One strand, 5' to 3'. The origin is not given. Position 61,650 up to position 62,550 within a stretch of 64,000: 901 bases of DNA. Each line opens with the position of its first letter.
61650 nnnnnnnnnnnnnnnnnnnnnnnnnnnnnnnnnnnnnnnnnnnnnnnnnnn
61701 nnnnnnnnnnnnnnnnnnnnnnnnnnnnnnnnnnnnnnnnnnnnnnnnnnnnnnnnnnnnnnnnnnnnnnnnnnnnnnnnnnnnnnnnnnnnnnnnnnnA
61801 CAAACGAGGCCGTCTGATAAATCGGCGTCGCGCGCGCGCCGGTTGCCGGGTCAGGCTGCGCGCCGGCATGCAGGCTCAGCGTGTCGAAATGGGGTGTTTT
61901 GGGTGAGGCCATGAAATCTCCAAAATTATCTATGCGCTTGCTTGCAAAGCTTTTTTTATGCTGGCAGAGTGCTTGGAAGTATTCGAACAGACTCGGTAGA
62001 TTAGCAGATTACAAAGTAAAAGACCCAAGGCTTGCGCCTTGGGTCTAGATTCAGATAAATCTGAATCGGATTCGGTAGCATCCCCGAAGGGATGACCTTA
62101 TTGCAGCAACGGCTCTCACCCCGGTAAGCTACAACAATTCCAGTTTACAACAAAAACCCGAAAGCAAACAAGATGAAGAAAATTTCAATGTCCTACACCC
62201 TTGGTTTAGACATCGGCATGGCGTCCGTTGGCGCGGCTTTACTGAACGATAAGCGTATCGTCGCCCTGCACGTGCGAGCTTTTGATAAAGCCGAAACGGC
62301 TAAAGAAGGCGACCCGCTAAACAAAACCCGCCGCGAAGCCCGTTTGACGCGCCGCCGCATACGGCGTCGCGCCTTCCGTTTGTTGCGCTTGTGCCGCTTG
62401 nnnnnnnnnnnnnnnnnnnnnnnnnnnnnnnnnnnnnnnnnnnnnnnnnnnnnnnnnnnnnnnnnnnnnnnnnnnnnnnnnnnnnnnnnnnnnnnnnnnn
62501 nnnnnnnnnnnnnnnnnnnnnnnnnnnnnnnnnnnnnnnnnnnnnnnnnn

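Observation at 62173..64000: Unlisted edge-truncated ORF is a type II-C Cas9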

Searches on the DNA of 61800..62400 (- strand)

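Call 6: search_rna_families(source=window, start=61800, end=62400, threshold=evalue, max_evalue=1, show_alignments=3)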
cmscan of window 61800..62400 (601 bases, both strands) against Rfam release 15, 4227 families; matches with E-value up to 1: 0.
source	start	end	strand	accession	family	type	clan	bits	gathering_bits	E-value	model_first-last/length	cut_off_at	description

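Call 45: build_rna_model(alignment_id=A1, structure=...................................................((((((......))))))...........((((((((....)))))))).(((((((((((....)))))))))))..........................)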
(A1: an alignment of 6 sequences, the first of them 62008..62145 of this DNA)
Model R1 built from alignment A1 (6 sequences, 153 columns); structure: as given.
model positions 116; base pairs 16; branch points 1; effective number of sequences 1.46; information 0.591 bits per position. Calibrated on 0.2 Mb of random sequence (short: E-values are rough).
structure used (alignment columns):
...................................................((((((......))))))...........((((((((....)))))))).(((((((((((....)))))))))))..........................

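Call 46: search_with_rna_model(model_id=R1, sources=[window, L001, L002, L003, L004, L005, L006, L007, L008, L009, L010, L011, L012, L026, L037, L039, L040, L041, L042, L043, L044, L045, L046, L052, L013, L014, L015], max_evalue=0.01, make_alignment=true)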
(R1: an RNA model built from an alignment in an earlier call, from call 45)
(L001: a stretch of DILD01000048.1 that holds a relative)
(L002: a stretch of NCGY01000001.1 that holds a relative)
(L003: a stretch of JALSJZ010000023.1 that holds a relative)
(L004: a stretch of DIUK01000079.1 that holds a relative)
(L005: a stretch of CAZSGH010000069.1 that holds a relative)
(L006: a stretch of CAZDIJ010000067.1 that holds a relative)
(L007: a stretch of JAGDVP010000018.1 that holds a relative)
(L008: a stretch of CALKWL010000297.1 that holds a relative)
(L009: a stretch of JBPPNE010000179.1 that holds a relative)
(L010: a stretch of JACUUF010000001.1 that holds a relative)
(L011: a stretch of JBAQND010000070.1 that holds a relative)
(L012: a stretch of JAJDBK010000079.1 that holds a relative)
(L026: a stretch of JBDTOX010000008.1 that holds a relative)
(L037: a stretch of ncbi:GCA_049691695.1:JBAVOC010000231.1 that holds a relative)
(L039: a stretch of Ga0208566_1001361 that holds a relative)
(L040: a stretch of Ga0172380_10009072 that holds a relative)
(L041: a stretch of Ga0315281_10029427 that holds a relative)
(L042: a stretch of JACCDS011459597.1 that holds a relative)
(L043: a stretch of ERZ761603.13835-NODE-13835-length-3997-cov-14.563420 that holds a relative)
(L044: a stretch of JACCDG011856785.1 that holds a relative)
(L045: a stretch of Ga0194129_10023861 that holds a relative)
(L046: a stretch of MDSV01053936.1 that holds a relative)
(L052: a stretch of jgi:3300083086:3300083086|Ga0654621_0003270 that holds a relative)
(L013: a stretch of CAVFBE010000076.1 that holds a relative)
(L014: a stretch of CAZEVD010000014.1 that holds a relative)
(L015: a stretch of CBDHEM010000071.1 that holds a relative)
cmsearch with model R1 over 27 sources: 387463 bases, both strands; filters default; matches with E-value up to 0.01: 156.
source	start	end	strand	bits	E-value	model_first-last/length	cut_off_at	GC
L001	9842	9955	-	138.3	5.8e-32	1-116/116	no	0.51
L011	948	1061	-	136.3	1.8e-31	1-116/116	no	0.54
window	62008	62144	-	125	1.1e-28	1-116/116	no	0.47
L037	4444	4580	+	125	1.1e-28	1-116/116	no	0.47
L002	9856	9967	-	123.8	2.1e-28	1-116/116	no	0.52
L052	2682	2817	-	123.4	2.6e-28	1-116/116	no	0.45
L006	1033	1150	-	104.6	1.2e-23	1-116/116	no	0.52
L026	9865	9978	-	96.1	1.5e-21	1-116/116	no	0.52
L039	6608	6726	-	94.6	3.4e-21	1-116/116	no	0.47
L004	1282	1397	-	91.2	2.4e-20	1-116/116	no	0.56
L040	5927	6044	-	90.2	4.3e-20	1-116/116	no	0.55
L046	6678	6792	-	88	1.4e-19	1-116/116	no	0.5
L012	1846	1960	-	85.3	7e-19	1-116/116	no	0.44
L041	1698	1813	-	82.1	4.1e-18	1-116/116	no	0.54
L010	9847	9949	-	61.4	5.4e-13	1-116/116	no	0.41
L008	3454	3556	-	58.9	2.3e-12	1-116/116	no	0.5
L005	45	168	-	57.5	4.9e-12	1-116/116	no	0.42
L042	6597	6711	-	55.1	2e-11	1-116/116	no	0.57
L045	269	379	-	53.7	4.5e-11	1-116/116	no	0.52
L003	9863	9968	-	50.1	3.3e-10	1-116/116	no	0.48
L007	9863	9965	-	48.8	7e-10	1-116/116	no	0.49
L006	6052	6135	+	30.6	2.2e-05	1-116/116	no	0.43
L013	9810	9917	+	30.2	2.7e-05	1-116/116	no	0.4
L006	5788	5871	+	30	3.1e-05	1-116/116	no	0.46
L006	6316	6399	+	29.7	3.7e-05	1-116/116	no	0.39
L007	14807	14879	+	29.5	4.2e-05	1-116/116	no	0.49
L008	8626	8672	+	27.9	0.0001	1-116/116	no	0.51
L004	6261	6314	+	27.6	0.00012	1-116/116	no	0.54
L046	12090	12173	+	27.6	0.00012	1-116/116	no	0.44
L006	6843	6887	+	27.5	0.00013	1-116/116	no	0.51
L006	6184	6267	+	27.4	0.00013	1-116/116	no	0.43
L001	14756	14845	+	27.2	0.00015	1-116/116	no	0.56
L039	12587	12676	+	27.2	0.00015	1-116/116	no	0.52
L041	6566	6626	+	26.9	0.00018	1-116/116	no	0.44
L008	8887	8931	+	26.6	0.00021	1-116/116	no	0.49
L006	6777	6842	+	26.5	0.00023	1-116/116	no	0.55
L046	11298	11387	+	26.3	0.00026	1-116/116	no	0.48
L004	5997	6045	+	26.3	0.00026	1-116/116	no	0.55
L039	12324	12369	+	26.1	0.00029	1-116/116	no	0.48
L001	14551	14597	+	26.1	0.00029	1-116/116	no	0.53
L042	11454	11523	+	25.9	0.00032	1-116/116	no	0.49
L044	2091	2180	+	25.7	0.00035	1-116/116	no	0.52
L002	16251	16297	+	25.7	0.00035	1-116/116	no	0.51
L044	2223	2312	+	25.6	0.00039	1-116/116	no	0.52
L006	6448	6492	+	25.5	0.0004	1-116/116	no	0.51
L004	6063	6108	+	25.5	0.00041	1-116/116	no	0.54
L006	5986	6033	+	25.4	0.00041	1-116/116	no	0.5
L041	6698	6821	+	25.3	0.00045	1-116/116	no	0.53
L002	16581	16626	+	25.3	0.00046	1-116/116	no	0.59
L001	14954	15000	+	24.9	0.00056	1-116/116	no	0.55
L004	6195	6240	+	24.9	0.00056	1-116/116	no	0.54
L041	6500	6565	+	24.9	0.00058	1-116/116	no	0.52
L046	12618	12680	+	24.8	0.00061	1-116/116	no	0.46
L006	5920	5966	+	24.7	0.00063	1-116/116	no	0.53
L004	6393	6482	+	24.6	0.00069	1-116/116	no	0.56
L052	7423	7485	+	24.5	0.00071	1-116/116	no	0.49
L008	8756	8815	+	24.5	0.00072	1-116/116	no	0.53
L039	11928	11974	+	24.4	0.00073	1-116/116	no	0.45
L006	6580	6625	+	24.4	0.00074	1-116/116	no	0.5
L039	12258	12316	+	24.3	0.00079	1-116/116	no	0.47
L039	11994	12038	+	24.3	0.00079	1-116/116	no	0.53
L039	11400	11445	+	24.2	0.00086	1-116/116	no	0.46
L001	15020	15064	+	24.1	0.0009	1-116/116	no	0.53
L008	8561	8609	+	24.1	0.00092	1-116/116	no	0.53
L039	12060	12104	+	24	0.00094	1-116/116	no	0.47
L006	6514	6559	+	23.7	0.0011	1-116/116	no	0.5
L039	11862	11906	+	23.7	0.0011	1-116/116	no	0.47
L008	8953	8998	+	23.7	0.0011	1-116/116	no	0.59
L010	14750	14806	+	23.7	0.0011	1-116/116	no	0.46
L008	8298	8346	+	23.6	0.0012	1-116/116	no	0.57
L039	12192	12236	+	23.5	0.0012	1-116/116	no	0.51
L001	14617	14661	+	23.4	0.0013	1-116/116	no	0.49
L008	8822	8886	+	23.4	0.0013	1-116/116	no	0.51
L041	6434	6481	+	23.4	0.0013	1-116/116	no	0.5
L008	8495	8540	+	23.1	0.0016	1-116/116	no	0.52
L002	14799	14845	+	23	0.0017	1-116/116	no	0.6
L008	9085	9141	+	23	0.0017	1-116/116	no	0.51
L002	15195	15242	+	23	0.0017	1-116/116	no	0.5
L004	6525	6569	+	23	0.0017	1-116/116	no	0.56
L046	12816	12905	+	23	0.0017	1-116/116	no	0.44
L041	6632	6687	+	23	0.0017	1-116/116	no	0.48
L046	12288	12332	+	22.9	0.0017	1-116/116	no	0.42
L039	11664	11723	+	22.9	0.0018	1-116/116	no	0.53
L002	16845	16893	+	22.9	0.0018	1-116/116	no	0.51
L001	14888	14933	+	22.9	0.0018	1-116/116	no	0.61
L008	8691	8736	+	22.9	0.0018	1-116/116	no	0.59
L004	6129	6175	+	22.9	0.0018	1-116/116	no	0.53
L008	8429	8475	+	22.8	0.0018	1-116/116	no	0.55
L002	17109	17153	+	22.8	0.0019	1-116/116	no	0.58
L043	3684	3734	+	22.8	0.0019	1-116/116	no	0.53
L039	11532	11584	+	22.8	0.0019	1-116/116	no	0.45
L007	14940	15022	+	22.7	0.002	1-116/116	no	0.46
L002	16053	16111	+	22.7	0.002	1-116/116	no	0.49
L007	14675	14758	+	22.6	0.002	1-116/116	no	0.46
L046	12222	12267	+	22.6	0.0021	1-116/116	no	0.46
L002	16515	16559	+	22.6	0.0022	1-116/116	no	0.49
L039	6593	6652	+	22.5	0.0022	51-111/116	no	0.47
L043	3882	3930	+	22.5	0.0023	1-116/116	no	0.57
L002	15129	15187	+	22.4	0.0023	1-116/116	no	0.54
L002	16911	16956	+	22.3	0.0024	1-116/116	no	0.54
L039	12456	12502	+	22.1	0.0028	1-116/116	no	0.51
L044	2355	2387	+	22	0.0029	1-33/116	3'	0.45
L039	11598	11642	+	22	0.003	1-116/116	no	0.51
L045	5091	5156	+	22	0.003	1-116/116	no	0.53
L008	8166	8211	+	22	0.003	1-116/116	no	0.54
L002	17439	17487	+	22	0.003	1-116/116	no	0.53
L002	14667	14711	+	22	0.003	1-116/116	no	0.51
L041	6830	6875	+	21.9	0.003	1-116/116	no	0.5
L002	16449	16500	+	21.9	0.0031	1-116/116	no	0.52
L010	14684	14729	+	21.9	0.0032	1-116/116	no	0.41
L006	6711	6756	+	21.8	0.0032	1-116/116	no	0.57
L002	16317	16361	+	21.8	0.0033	1-116/116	no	0.58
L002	15063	15107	+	21.7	0.0035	1-116/116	no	0.53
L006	5725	5768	+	21.7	0.0035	1-116/116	no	0.55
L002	17505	17631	+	21.6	0.0037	1-116/116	no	0.55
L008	9019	9070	+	21.6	0.0038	1-116/116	no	0.5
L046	12684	12728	+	21.6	0.0038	1-116/116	no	0.51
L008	8232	8289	+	21.6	0.0038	1-116/116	no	0.52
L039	12126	12170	+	21.5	0.004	1-116/116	no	0.53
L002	14535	14608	+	21.4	0.0041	1-116/116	no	0.53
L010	14948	14992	+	21.3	0.0044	1-116/116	no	0.47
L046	12552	12598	+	21.3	0.0045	1-116/116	no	0.43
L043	3750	3795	+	21.2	0.0046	1-116/116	no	0.59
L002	17175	17220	+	21.1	0.005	1-116/116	no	0.54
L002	16977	17038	+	21.1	0.005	1-116/116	no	0.55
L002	15261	15306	+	21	0.0053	1-116/116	no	0.59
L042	11586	11627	+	20.9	0.0054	1-116/116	no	0.64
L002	15327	15375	+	20.9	0.0055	1-116/116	no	0.49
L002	16647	16702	+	20.9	0.0055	1-116/116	no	0.54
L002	15657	15704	+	20.9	0.0056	1-116/116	no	0.56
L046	12420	12509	+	20.9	0.0057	1-116/116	no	0.52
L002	16713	16757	+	20.8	0.0057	1-116/116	no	0.58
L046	11694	11739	+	20.8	0.0058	1-116/116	no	0.46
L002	14865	14911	+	20.8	0.0059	1-116/116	no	0.55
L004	6327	6372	+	20.8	0.0059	1-116/116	no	0.59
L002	17307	17352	+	20.8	0.0059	1-116/116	no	0.61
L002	15591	15635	+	20.7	0.0062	1-116/116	no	0.53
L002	14997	15041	+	20.7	0.0063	1-116/116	no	0.62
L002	15525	15569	+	20.7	0.0063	1-116/116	no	0.49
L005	5079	5138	+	20.6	0.0066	1-116/116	no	0.43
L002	15723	15769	+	20.6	0.0066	1-116/116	no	0.6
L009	1889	1938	+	20.5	0.0068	1-116/116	no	0.5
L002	14931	14976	+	20.5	0.0069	1-116/116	no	0.57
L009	1955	2001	+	20.5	0.0069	1-116/116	no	0.49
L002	15393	15437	+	20.4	0.0071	1-116/116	no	0.58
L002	16185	16232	+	20.4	0.0072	1-116/116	no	0.54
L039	11466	11510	+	20.4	0.0074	1-116/116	no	0.47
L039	12522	12566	+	20.4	0.0074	1-116/116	no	0.53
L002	15459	15504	+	20.4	0.0075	1-116/116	no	0.57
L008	8368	8416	+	20.3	0.0077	1-116/116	no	0.53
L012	6655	6699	+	20.3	0.0077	1-116/116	no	0.49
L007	14609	14654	+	20.3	0.0078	1-116/116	no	0.52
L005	5211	5283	+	20.1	0.0085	1-116/116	no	0.47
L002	16779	16823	+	20.1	0.0085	1-116/116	no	0.6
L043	3552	3596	+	20.1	0.0088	1-116/116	no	0.58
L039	11796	11853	+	20.1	0.0088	1-116/116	no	0.5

Alignment A2: 150 matches aligned to the model, 229 columns, each read 5' to 3' on its own strand. Consensus structure (alignment columns), stored with it:
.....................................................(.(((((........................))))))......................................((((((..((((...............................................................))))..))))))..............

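Call 47: search_with_rna_model(model_id=R1, sources=[window, L001, L002, L003, L004, L005, L006, L007, L008, L010, L011, L012, L026, L039, L040, L041, L042, L045, L046, L052], max_evalue=1e-8, make_alignment=true)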
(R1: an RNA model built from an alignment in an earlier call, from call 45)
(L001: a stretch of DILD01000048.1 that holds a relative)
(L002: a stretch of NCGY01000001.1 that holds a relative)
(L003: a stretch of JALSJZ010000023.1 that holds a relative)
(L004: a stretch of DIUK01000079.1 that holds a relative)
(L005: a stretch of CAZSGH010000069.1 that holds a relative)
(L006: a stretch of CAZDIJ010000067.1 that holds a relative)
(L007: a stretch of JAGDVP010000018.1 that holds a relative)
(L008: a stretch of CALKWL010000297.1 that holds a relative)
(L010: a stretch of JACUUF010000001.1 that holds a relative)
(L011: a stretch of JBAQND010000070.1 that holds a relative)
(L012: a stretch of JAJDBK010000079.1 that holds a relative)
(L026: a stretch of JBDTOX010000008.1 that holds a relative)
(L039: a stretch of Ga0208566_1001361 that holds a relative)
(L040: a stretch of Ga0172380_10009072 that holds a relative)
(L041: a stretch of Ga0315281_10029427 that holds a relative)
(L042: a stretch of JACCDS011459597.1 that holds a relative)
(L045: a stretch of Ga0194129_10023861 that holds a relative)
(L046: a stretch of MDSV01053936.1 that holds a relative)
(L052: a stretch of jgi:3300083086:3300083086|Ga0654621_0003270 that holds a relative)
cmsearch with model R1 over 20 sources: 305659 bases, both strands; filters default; matches with E-value up to 1e-8: 20.
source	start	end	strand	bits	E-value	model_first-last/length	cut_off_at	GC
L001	9842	9955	-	138.3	4.6e-32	1-116/116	no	0.51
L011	948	1061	-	136.3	1.4e-31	1-116/116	no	0.54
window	62008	62144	-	125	8.5e-29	1-116/116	no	0.47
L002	9856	9967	-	123.8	1.7e-28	1-116/116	no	0.52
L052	2682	2817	-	123.4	2.1e-28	1-116/116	no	0.45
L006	1033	1150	-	104.6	9.5e-24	1-116/116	no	0.52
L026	9865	9978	-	96.1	1.2e-21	1-116/116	no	0.52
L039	6608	6726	-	94.6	2.7e-21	1-116/116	no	0.47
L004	1282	1397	-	91.2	1.9e-20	1-116/116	no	0.56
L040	5927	6044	-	90.2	3.4e-20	1-116/116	no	0.55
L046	6678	6792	-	88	1.1e-19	1-116/116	no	0.5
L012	1846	1960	-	85.3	5.6e-19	1-116/116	no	0.44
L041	1698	1813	-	82.1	3.3e-18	1-116/116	no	0.54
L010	9847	9949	-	61.4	4.3e-13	1-116/116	no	0.41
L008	3454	3556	-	58.9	1.8e-12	1-116/116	no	0.5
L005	45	168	-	57.5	3.9e-12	1-116/116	no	0.42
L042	6597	6711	-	55.1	1.6e-11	1-116/116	no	0.57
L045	269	379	-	53.7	3.5e-11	1-116/116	no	0.52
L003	9863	9968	-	50.1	2.6e-10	1-116/116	no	0.48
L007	9863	9965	-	48.8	5.5e-10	1-116/116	no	0.49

Alignment A3: 20 matches aligned to the model, 153 columns, each read 5' to 3' on its own strand. Consensus structure (alignment columns), stored with it:
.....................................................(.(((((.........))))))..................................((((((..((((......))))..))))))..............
